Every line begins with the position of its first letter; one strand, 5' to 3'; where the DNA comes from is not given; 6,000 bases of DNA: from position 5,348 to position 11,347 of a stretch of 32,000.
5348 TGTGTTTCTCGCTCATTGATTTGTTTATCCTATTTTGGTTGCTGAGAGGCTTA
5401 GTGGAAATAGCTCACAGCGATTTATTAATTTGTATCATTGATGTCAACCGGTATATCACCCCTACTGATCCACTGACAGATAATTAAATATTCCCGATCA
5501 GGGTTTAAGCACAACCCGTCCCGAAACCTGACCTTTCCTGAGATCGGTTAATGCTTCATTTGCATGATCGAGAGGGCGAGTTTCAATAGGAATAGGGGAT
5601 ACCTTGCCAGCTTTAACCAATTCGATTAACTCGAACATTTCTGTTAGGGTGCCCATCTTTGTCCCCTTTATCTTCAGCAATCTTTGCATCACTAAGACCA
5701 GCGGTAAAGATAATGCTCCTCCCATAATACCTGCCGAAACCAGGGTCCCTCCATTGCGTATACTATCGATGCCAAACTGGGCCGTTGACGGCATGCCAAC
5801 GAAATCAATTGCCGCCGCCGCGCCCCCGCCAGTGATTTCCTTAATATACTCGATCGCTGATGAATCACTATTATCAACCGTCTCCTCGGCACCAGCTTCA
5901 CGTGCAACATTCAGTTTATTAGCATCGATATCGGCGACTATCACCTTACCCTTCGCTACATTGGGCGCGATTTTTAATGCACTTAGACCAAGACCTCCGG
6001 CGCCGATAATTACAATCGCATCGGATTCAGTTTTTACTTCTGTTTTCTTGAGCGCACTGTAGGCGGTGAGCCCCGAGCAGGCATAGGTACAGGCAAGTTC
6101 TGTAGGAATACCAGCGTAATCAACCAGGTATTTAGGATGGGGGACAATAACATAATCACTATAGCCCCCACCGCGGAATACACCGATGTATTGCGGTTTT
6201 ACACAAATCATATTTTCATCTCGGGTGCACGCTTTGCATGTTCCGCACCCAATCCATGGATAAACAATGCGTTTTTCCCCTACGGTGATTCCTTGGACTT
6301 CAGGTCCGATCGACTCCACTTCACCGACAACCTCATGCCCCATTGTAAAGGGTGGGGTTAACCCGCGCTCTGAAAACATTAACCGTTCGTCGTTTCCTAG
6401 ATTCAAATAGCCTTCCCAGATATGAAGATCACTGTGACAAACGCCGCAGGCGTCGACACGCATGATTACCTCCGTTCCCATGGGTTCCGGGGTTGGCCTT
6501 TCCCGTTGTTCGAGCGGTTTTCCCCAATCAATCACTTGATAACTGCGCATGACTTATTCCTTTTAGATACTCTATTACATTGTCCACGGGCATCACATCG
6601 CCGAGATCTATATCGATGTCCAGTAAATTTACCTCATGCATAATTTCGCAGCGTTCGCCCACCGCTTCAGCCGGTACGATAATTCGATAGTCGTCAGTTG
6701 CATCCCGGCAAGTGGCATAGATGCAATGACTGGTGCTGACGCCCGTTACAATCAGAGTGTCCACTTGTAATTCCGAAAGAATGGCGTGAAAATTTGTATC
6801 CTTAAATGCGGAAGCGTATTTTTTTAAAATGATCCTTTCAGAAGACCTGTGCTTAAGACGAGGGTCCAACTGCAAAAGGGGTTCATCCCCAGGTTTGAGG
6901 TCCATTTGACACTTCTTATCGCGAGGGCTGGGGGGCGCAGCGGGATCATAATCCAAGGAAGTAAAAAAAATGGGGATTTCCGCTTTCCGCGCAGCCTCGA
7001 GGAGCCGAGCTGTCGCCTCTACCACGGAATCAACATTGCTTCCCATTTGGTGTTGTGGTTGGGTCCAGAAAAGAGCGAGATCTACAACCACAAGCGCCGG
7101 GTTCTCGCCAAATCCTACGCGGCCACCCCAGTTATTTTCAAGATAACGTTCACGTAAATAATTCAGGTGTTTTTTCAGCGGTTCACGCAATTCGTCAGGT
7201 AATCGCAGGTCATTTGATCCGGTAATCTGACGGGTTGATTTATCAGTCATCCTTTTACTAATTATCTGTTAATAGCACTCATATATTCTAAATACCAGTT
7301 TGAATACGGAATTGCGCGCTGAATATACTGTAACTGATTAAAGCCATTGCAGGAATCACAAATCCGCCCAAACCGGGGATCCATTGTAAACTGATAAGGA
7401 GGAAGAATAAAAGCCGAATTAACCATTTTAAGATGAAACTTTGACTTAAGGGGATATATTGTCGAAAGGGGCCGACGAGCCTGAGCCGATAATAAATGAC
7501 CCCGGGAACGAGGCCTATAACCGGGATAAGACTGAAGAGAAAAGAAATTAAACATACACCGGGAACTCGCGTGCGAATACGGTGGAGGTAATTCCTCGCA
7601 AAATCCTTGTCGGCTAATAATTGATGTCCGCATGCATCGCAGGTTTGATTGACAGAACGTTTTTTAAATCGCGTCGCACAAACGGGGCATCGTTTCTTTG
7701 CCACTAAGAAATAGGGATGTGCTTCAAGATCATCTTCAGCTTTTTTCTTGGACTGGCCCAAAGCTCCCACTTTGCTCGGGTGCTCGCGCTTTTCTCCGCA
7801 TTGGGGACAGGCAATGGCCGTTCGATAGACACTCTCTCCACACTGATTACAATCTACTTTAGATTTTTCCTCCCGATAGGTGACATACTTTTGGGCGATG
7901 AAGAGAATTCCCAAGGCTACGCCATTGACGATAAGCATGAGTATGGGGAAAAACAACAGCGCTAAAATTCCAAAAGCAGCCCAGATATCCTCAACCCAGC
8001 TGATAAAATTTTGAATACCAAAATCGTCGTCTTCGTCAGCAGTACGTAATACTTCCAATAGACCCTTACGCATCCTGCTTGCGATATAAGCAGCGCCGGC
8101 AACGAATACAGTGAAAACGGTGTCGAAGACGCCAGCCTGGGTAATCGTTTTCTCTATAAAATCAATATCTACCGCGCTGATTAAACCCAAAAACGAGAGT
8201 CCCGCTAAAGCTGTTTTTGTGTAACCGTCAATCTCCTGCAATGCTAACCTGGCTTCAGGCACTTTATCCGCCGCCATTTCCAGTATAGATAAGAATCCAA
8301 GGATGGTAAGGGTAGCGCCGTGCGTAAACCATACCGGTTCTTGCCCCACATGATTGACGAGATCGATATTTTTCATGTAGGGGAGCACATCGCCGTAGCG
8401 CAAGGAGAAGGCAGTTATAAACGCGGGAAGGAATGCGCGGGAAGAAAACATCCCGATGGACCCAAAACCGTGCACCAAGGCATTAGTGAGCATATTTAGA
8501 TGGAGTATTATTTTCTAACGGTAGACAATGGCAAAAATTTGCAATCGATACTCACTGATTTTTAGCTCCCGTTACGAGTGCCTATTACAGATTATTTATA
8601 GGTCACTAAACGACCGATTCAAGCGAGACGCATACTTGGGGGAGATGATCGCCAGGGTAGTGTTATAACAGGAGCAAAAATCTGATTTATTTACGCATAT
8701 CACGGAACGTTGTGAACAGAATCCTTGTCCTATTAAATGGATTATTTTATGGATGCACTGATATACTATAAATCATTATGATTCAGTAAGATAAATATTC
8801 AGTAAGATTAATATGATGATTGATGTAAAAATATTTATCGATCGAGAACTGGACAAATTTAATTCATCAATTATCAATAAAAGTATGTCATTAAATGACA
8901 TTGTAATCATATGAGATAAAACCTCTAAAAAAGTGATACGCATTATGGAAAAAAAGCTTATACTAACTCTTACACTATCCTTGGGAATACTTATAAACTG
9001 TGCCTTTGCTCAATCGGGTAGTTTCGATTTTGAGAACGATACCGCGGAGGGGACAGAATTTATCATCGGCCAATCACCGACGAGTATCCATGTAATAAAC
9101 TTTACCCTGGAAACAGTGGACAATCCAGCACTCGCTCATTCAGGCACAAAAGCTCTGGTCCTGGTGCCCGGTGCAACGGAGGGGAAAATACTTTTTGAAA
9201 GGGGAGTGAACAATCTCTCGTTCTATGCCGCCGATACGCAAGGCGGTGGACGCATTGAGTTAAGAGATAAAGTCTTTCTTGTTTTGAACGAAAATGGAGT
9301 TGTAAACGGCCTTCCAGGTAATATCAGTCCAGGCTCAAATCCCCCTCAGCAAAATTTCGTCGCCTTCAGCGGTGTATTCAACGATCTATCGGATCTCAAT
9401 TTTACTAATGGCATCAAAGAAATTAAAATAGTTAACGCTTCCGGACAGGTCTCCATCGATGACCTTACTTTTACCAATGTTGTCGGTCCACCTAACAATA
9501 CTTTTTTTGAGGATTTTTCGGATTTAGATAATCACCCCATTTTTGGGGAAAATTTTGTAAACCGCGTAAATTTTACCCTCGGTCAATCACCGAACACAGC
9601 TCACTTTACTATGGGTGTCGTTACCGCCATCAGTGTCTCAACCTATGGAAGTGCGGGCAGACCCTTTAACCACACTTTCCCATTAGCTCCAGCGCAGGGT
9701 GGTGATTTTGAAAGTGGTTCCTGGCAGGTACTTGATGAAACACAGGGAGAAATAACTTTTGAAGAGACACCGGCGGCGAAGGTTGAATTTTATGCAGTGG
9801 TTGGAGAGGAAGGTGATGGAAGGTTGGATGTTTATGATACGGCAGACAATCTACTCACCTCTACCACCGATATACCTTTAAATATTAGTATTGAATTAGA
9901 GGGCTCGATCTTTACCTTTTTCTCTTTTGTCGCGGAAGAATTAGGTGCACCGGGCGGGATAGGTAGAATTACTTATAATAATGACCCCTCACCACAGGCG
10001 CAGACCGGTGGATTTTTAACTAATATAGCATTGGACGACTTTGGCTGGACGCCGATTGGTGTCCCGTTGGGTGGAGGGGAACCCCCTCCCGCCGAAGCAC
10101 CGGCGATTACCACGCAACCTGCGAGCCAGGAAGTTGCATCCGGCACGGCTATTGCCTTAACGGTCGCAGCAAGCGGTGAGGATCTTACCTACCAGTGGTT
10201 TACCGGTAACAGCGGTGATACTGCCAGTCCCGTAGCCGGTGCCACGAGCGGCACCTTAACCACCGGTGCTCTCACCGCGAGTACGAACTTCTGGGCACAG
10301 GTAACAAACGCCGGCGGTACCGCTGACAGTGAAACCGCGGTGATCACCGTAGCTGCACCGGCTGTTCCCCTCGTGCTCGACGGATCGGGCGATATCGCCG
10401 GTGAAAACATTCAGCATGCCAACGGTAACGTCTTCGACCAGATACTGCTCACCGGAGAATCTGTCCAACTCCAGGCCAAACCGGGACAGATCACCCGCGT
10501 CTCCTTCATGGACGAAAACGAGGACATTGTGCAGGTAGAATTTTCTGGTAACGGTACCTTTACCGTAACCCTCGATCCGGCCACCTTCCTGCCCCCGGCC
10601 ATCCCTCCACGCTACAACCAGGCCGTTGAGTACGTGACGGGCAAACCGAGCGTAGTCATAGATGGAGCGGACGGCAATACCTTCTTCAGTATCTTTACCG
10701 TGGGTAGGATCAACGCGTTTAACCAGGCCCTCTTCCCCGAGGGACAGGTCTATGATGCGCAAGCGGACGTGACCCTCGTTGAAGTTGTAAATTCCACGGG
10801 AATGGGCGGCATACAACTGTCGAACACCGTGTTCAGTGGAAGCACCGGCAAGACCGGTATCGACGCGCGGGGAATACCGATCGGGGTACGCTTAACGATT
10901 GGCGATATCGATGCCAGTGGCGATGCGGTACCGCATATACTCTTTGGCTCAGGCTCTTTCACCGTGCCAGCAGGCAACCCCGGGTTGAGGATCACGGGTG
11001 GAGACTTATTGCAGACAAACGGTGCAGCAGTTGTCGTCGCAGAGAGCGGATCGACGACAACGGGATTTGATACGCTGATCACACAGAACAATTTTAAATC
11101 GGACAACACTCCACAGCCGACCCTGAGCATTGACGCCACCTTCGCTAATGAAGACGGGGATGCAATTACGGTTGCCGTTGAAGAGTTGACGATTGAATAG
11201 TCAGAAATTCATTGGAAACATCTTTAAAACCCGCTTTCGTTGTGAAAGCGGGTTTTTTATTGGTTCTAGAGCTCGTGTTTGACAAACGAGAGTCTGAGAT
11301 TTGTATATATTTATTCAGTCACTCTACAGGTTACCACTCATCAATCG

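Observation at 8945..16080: Head-to-tail triplication of a ~2.45 kb unit encoding ~750-aa secreted multidomain proteins of unknown function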

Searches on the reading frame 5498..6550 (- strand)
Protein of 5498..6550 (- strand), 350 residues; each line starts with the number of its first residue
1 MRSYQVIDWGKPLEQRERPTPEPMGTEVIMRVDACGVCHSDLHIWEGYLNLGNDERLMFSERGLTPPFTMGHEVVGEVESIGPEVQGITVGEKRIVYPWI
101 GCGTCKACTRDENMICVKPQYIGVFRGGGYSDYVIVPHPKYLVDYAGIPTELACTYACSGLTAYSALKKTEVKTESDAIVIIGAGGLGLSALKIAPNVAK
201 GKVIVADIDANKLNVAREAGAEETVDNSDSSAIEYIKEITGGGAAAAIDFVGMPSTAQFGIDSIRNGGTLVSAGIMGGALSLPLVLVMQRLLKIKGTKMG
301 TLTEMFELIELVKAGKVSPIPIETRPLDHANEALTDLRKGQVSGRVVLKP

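Call 7: search_protein_families(library=pfam, proteins=[window:5498-6550:-], max_evalue=0.001)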
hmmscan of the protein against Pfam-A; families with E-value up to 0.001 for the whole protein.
window:5498-6550:- (350 aa): 3 families
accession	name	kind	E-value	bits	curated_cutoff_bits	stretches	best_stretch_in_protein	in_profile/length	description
PF08240.17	ADH_N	-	8e-25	87.5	23.5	1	26-139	3-97/104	Alcohol dehydrogenase GroES-like domain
PF00107.32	ADH_zinc_N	-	2.5e-22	79.6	31.8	1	186-313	1-128/129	Zinc-binding dehydrogenase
PF13602.12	ADH_zinc_N_2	-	9.8e-11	43.2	27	1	220-348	2-134/134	Zinc-binding dehydrogenase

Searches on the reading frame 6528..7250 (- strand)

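Call 7: search_protein_families(library=pfam, proteins=[window:6528-7250:-], max_evalue=0.001)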
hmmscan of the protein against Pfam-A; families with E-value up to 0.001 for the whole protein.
window:6528-7250:- (240 aa): 1 family
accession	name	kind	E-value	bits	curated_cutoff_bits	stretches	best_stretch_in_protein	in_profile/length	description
PF00857.26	Isochorismatase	-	1.4e-29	103.9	27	1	52-209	2-160/175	Isochorismatase domain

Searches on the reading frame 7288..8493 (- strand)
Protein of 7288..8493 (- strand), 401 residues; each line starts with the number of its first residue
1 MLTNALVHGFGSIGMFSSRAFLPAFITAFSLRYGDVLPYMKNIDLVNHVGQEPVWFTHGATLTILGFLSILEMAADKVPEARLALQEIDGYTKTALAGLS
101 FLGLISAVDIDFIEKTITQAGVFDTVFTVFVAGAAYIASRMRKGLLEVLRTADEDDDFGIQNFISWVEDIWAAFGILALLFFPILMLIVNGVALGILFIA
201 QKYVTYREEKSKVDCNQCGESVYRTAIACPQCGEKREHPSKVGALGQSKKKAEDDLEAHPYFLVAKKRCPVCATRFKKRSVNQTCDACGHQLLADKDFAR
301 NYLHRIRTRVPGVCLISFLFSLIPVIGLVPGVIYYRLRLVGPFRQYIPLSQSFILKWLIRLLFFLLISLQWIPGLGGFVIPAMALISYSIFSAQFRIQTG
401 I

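Call 7: search_protein_families(library=pfam, proteins=[window:7288-8493:-], max_evalue=0.001)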
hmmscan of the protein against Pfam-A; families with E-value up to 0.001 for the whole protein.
window:7288-8493:- (401 aa): 5 families
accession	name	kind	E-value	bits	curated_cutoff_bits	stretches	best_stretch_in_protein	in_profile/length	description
PF13548.11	DUF4126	-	3e-08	34.1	27.5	1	50-199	34-171/175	Domain of unknown function (DUF4126)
PF01155.25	HypA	-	6.5e-07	29.8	28.9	0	167-237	26-97/112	Hydrogenase/urease nickel incorporation, metallochaperone, hypA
PF07191.17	Zn_ribbon_6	-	9.4e-05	22.8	25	0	208-244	12-47/67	Double zinc ribbon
PF13248.11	Zn_ribbon_3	-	0.00012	21.9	27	0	212-235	2-25/26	zinc-ribbon domain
PF12773.13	DZR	-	0.00089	19.8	27.3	0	215-289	1-45/45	Double zinc ribbon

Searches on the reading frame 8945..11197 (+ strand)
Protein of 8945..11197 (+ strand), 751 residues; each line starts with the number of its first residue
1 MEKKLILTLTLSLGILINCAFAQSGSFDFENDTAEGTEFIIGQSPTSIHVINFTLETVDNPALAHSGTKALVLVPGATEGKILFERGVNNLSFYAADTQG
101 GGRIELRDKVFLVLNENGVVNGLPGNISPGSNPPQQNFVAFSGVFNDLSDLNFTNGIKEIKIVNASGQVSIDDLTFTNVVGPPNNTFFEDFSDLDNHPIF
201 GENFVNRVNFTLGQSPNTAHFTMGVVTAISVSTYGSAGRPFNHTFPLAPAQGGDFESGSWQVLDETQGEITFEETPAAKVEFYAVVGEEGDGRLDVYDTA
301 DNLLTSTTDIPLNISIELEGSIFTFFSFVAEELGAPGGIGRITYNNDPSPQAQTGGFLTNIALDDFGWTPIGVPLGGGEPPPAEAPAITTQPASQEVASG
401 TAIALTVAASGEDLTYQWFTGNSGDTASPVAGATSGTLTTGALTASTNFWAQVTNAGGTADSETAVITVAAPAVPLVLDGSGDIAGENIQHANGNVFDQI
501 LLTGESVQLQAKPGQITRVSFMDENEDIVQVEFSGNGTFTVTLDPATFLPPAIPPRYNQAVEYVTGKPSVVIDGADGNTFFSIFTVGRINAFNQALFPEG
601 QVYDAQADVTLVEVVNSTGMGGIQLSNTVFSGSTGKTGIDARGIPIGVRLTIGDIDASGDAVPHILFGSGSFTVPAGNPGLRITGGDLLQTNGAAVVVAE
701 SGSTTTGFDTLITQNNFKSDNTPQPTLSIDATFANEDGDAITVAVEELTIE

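Call 5: search_protein_families(library=pfam, proteins=[window:8945-11197:+], max_evalue=1)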
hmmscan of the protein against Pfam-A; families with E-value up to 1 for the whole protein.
window:8945-11197:+ (751 aa): 2 families
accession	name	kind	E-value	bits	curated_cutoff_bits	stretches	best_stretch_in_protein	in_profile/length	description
PF19081.6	Ig_7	-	1.7e-08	35.1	27.3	1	386-469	1-80/84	Ig-like domain CHU_C associated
PF13927.12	Ig_3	-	0.0036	18.2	30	1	386-444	2-65/78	Immunoglobulin domain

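Call 6: search_protein_families(library=ncbifam, proteins=[window:8945-11197:+], max_evalue=1)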
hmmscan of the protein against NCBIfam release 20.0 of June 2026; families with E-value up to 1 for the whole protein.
window:8945-11197:+ (751 aa): 0 families
